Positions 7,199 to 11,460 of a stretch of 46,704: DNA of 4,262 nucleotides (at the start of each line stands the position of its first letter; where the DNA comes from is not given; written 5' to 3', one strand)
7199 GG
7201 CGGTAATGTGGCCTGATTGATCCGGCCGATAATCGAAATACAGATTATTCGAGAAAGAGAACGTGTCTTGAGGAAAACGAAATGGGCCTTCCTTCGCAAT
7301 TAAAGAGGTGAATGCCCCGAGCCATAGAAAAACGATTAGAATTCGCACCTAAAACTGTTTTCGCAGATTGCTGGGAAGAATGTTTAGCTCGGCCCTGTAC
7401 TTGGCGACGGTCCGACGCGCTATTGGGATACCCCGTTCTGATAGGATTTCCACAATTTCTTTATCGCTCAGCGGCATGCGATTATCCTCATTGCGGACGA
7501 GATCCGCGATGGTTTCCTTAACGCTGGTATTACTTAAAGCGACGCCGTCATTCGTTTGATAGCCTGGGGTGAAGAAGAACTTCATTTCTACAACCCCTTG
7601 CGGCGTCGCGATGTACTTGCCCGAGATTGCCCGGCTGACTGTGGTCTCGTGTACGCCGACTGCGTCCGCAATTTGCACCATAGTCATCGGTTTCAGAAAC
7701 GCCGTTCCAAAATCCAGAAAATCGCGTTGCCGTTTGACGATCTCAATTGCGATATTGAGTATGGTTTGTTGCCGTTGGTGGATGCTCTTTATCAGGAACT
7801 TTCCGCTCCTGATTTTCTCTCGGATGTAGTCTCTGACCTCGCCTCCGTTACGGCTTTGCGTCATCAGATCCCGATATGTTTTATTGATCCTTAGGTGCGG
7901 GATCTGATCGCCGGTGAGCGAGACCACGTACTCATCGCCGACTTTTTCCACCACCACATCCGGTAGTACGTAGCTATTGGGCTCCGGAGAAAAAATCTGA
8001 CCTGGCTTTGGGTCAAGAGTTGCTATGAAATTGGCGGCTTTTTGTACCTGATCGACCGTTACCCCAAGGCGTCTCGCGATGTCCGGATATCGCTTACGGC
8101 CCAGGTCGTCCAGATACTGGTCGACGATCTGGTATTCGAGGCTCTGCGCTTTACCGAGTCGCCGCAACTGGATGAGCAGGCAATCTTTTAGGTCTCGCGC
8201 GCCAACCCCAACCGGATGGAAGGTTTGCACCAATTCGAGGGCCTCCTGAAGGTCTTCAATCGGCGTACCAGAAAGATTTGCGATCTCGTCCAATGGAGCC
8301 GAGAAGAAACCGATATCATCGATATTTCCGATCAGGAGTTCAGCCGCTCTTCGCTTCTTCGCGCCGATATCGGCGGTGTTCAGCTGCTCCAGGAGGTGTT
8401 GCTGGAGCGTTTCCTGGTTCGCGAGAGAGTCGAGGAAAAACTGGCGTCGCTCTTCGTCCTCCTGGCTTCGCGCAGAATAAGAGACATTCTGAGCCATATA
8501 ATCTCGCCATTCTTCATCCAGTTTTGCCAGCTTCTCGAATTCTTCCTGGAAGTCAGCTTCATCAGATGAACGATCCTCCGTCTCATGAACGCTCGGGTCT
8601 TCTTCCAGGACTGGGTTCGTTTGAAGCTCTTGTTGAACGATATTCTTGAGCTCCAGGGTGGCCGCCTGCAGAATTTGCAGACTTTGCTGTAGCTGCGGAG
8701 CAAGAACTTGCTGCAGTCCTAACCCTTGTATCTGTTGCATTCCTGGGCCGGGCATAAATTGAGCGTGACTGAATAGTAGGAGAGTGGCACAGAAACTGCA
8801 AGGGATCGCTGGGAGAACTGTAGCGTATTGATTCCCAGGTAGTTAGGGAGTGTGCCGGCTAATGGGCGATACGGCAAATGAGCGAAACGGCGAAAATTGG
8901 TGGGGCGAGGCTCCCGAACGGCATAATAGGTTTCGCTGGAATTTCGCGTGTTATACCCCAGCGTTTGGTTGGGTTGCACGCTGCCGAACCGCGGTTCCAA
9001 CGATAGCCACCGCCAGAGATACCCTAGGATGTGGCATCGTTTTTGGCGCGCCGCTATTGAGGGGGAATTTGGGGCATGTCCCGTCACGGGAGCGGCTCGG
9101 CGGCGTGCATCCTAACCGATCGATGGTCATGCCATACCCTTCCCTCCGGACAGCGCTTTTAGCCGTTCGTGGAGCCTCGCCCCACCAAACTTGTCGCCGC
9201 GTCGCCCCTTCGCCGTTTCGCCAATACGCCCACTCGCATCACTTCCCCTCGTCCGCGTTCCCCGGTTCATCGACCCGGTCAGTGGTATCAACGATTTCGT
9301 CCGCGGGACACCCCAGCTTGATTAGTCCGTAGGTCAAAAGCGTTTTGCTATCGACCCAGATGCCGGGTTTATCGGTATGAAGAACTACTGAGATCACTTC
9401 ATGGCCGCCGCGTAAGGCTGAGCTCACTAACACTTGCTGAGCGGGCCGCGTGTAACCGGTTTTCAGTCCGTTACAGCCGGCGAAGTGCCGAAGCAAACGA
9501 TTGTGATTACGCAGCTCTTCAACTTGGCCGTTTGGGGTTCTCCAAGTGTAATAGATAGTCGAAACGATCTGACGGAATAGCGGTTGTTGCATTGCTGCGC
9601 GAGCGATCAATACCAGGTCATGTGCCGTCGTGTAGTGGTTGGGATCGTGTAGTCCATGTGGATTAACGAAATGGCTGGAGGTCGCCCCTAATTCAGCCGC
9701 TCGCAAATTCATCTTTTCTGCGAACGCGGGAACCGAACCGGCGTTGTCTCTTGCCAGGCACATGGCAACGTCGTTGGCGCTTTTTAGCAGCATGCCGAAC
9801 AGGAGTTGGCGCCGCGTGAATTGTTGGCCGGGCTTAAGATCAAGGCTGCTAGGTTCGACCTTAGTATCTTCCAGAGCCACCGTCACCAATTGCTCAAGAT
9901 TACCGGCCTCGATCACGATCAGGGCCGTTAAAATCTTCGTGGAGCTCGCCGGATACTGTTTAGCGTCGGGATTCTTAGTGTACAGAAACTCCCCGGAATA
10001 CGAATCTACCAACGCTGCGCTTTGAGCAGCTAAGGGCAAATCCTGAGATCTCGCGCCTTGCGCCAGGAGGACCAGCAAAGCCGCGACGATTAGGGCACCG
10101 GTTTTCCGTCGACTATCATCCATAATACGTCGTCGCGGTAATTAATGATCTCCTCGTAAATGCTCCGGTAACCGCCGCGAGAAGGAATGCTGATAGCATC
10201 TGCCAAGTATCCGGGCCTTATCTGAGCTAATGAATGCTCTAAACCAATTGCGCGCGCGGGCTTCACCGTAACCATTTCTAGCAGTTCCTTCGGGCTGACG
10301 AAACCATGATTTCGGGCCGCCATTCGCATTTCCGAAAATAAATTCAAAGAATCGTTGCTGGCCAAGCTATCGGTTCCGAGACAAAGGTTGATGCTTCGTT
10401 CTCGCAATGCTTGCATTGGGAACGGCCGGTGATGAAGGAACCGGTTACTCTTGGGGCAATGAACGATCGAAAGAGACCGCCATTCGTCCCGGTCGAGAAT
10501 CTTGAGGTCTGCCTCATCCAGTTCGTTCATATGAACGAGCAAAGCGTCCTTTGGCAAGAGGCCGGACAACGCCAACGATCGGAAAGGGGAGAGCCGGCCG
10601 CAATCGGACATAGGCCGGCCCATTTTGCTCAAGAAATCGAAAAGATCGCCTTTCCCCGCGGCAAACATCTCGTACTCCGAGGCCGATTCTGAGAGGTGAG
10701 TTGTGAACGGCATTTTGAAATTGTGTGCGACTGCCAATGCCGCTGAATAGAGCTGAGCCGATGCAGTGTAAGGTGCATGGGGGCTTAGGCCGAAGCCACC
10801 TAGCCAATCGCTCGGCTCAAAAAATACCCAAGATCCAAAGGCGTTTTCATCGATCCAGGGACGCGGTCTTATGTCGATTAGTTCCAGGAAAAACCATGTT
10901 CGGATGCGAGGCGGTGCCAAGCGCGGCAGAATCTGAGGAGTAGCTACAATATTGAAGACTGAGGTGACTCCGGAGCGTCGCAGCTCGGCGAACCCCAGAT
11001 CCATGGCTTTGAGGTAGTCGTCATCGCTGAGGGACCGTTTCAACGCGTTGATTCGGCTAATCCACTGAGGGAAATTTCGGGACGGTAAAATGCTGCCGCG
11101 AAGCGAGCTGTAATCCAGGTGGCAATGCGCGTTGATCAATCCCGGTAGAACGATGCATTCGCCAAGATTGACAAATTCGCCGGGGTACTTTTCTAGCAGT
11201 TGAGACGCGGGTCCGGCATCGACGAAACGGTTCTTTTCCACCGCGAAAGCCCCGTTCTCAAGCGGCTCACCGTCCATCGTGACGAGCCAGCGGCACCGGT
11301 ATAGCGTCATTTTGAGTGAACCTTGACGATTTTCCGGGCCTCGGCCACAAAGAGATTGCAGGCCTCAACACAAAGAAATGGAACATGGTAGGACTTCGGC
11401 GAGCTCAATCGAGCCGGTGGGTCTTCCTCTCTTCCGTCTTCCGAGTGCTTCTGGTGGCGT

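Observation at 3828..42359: Most of the longer intergenic spacers carry a long hairpin or TIR element, usually with arms built from tandem 7-9-nt repeats and a locus-specific unit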

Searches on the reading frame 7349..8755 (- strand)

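Call 12: search_protein_families(library=pfam, proteins=[window:7349-8755:-])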
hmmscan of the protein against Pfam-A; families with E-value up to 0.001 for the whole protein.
window:7349-8755:- (468 aa): 6 families
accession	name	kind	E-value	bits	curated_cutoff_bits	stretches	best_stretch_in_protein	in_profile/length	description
PF04963.19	Sigma54_CBD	-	2.1e-58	197.6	22.9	1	110-294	5-185/185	Sigma-54 factor, core binding domain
PF04552.19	Sigma54_DBD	-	2.6e-56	190.2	22.8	1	309-467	2-160/160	Sigma-54, DNA binding domain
PF00309.25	Sigma54_AID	-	1.1e-09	38.4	23.8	1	8-52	2-46/46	Sigma-54 factor, Activator interacting domain (AID)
PF13384.12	HTH_23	-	2.5e-06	27.6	24.6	0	209-239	9-36/50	Homeodomain-like domain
PF13404.12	HTH_AsnC-type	-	0.0002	21.6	27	0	357-375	18-36/42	AsnC-type helix-turn-helix domain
PF13518.12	HTH_28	-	0.00081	19.9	25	0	209-239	4-31/52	Helix-turn-helix domain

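Call 13: search_protein_families(library=ncbifam, proteins=[window:7349-8755:-])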
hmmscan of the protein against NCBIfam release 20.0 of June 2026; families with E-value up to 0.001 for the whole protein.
window:7349-8755:- (468 aa): 8 families
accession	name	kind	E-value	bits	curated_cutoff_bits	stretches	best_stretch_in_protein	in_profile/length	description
TIGR02395.1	rpoN_sigma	equivalog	1.1e-127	426.7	277.35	1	14-466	3-434/434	RNA polymerase factor sigma-54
NF004595.0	PRK05932.1-2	equivalog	7.9e-125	417.5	513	1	12-467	9-482/484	RNA polymerase factor sigma-54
NF004598.0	PRK05932.1-5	equivalog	5.7e-110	368.4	621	2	60-467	93-503/504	RNA polymerase factor sigma-54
NF009118.0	PRK12469.1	subfamily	1.7e-109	366.8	396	1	15-467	12-480/483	RNA polymerase factor sigma-54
NF004596.0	PRK05932.1-3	subfamily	3.1e-102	343.2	499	2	93-466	131-505/515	RNA polymerase factor sigma-54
NF004597.0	PRK05932.1-4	equivalog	1.3e-98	330.6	817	1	12-467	9-475/477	RNA polymerase factor sigma-54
NF004602.0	PRK05932.2-4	equivalog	3.8e-58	197.3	506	1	12-467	9-410/416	RNA polymerase factor sigma-54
TIGR02937.1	sigma70-ECF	superfamily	0.0003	20.4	42.9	0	332-377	110-154/165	sigma-70 family RNA polymerase sigma factor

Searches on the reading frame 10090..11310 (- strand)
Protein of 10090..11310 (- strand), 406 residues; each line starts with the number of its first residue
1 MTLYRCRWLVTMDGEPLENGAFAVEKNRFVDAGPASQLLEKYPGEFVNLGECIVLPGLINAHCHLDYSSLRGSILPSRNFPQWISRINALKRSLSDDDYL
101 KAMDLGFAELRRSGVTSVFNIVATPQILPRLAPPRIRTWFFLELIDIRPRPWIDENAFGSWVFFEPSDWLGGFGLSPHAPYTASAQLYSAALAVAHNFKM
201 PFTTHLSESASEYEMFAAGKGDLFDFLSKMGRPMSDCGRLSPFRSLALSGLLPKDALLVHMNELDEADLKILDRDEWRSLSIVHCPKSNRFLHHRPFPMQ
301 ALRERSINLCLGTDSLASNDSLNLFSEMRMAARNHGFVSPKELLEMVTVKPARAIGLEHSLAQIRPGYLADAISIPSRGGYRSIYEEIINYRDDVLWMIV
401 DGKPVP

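Call 12: search_protein_families(library=pfam, proteins=[window:10090-11310:-])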
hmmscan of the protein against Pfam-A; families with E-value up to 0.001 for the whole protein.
window:10090-11310:- (406 aa): 2 families
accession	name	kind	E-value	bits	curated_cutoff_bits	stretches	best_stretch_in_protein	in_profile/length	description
PF01979.26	Amidohydro_1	-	4e-39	135.3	25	2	173-375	122-318/345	Amidohydrolase family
PF07969.17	Amidohydro_3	-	1.6e-11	44.8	29.7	1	292-371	354-440/472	Amidohydrolase family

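Call 13: search_protein_families(library=ncbifam, proteins=[window:10090-11310:-])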
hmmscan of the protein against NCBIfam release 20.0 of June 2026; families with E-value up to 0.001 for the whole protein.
window:10090-11310:- (406 aa): 26 families (the best 25 are shown)
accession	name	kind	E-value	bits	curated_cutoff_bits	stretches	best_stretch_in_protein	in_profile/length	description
NF006269.1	PRK08418.1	equivalog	1.9e-43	148.7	320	1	4-373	4-372/408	aminofutalosine deaminase family hydrolase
NF006549.0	PRK09045.1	equivalog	2.1e-41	142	540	1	5-375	13-378/444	TRZ/ATZ family hydrolase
NF006252.0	PRK08393.1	equivalog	4.8e-28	98.3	617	1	44-376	42-363/424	N-ethylammeline chlorohydrolase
NF005557.0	PRK07228.1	equivalog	2.3e-27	95.8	522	2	250-376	245-375/445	5'-deoxyadenosine deaminase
NF004701.0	PRK06038.1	equivalog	5.1e-27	94.6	609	2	175-375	181-365/432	N-ethylammeline chlorohydrolase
NF006055.0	PRK08203.1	equivalog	1.2e-26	93.3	532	2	174-373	205-388/455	8-oxoguanine deaminase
NF006681.0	PRK09229.1-2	equivalog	6.6e-23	81.2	362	2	240-375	251-386/451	formimidoylglutamate deiminase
NF006056.0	PRK08204.1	subfamily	5e-21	75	391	2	244-375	235-379/449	hypothetical protein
NF005211.0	PRK06687.1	equivalog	7e-20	71.2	703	2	176-379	186-375/419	TRZ/ATZ family protein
TIGR02967.1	guan_deamin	equivalog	2.2e-18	66.5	375.4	1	249-375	234-360/401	guanine deaminase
NF012037.0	PRK15493.1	equivalog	3.9e-18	65.5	779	2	175-332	186-322/435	bifunctional S-methyl-5'-thioadenosine deaminase/S-adenosylhomocysteine deaminase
NF004995.0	PRK06380.1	subfamily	6.8e-18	64.8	567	1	20-375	22-360/418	metal-dependent hydrolase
NF006679.0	PRK09228.1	subfamily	3.2e-17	62.4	351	2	250-375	260-385/433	guanine deaminase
NF009059.0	PRK12393.1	equivalog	2.9e-16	59.2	543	2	241-371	258-390/460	amidohydrolase family protein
NF005552.0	PRK07213.1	equivalog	8.1e-16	57.9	294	1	256-389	236-364/382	chlorohydrolase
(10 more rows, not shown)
